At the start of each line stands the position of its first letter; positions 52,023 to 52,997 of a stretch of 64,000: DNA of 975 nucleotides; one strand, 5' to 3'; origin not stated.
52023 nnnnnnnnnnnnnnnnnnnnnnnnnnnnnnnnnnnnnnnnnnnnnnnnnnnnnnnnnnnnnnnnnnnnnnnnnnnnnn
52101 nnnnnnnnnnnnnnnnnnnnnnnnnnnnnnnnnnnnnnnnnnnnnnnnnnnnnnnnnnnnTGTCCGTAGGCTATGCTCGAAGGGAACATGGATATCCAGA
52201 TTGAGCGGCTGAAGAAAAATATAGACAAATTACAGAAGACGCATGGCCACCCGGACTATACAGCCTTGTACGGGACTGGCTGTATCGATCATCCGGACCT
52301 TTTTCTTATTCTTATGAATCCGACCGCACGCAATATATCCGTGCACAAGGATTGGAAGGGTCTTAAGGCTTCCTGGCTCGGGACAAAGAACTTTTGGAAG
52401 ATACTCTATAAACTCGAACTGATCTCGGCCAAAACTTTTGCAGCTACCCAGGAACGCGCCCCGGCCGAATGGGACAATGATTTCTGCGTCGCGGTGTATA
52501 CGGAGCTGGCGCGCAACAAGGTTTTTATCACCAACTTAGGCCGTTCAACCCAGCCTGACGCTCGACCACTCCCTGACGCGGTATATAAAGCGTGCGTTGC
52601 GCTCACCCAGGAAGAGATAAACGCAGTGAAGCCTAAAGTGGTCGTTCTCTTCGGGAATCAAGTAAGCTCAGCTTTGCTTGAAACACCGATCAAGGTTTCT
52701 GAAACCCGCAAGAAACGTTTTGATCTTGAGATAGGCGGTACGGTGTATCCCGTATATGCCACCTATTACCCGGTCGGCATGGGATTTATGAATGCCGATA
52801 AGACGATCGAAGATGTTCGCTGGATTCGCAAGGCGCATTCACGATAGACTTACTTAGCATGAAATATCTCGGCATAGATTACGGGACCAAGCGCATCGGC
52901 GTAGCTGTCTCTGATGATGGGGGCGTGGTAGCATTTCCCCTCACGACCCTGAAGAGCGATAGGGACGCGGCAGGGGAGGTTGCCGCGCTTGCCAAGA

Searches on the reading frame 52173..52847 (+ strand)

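Call 28: search_protein_families(library=pfam, proteins=[window:52173-52847:+], max_evalue=0.01)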
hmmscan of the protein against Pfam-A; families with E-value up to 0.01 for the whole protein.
window:52173-52847:+ (224 aa): 1 family
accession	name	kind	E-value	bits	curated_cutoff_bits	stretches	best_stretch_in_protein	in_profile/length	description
PF03167.25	UDG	-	9.5e-08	32.7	24.3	1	71-200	33-125/141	Uracil DNA glycosylase superfamily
